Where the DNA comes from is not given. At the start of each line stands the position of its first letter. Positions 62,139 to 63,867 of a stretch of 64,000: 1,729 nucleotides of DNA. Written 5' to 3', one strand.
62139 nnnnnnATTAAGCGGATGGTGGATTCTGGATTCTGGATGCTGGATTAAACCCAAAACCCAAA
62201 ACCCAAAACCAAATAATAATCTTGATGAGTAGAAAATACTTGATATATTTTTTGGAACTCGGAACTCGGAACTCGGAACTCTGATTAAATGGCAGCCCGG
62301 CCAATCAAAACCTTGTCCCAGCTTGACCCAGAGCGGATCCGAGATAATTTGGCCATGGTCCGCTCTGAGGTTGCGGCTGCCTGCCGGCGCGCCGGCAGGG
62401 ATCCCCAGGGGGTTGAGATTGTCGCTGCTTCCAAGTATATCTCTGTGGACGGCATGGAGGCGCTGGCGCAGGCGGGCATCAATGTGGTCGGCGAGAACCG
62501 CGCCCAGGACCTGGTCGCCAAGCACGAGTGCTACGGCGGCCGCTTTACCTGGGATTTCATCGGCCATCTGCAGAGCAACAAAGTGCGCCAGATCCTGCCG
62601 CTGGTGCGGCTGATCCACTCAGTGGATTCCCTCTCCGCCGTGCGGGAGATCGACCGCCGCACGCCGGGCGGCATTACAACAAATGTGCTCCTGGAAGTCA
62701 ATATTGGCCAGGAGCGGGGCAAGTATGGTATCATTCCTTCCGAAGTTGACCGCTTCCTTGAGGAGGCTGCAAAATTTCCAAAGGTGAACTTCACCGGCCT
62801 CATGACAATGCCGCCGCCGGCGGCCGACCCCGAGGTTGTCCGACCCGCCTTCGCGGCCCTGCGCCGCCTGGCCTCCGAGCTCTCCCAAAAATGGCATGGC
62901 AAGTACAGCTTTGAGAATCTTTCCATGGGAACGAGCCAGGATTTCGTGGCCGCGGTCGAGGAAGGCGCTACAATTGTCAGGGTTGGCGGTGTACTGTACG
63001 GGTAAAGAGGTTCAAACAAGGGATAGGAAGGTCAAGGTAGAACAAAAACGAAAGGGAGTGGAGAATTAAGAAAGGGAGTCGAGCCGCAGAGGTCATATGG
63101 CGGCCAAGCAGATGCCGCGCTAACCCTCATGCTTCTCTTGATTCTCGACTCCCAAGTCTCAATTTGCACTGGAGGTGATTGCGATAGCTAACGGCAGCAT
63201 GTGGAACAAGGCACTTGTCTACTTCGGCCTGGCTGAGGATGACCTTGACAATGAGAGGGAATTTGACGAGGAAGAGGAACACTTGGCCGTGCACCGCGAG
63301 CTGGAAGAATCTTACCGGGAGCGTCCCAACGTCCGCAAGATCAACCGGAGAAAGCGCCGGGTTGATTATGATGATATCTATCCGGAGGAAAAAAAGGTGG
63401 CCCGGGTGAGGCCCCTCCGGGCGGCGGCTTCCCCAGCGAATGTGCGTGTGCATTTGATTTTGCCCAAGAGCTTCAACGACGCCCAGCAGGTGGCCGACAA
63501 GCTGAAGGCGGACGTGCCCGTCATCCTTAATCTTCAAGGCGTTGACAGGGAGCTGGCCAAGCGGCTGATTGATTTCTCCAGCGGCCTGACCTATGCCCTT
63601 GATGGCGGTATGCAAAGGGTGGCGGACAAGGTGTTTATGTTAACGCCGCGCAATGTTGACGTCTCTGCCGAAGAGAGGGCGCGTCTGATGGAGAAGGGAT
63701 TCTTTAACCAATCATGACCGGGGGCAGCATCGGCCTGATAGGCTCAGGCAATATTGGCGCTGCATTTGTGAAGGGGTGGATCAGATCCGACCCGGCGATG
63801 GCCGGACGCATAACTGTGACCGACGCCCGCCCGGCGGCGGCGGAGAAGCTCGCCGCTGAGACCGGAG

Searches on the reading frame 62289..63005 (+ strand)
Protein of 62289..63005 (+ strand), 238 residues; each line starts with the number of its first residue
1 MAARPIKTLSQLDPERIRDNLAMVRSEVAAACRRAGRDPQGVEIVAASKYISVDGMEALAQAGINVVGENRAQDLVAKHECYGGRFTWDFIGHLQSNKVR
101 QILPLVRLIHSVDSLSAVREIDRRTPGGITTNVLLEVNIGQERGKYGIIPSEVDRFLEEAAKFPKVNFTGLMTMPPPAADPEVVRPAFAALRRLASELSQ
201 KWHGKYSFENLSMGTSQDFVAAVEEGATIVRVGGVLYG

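Call 39: search_protein_families(library=pfam, proteins=[window:62289-63005:+], max_evalue=0.001)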
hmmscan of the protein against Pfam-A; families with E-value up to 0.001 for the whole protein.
window:62289-63005:+ (238 aa): 1 family
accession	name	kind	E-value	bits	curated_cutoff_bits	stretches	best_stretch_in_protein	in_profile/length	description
PF01168.26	Ala_racemase_N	-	5.1e-15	56.2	24.1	1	56-238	40-217/220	Alanine racemase, N-terminal domain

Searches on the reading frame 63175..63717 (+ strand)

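Call 39: search_protein_families(library=pfam, proteins=[window:63175-63717:+], max_evalue=0.001)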
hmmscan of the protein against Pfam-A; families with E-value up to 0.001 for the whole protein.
window:63175-63717:+ (180 aa): 1 family
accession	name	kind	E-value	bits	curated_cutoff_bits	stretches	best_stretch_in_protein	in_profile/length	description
PF04472.17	SepF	-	1.2e-26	93.2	27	1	92-163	1-72/72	Cell division protein SepF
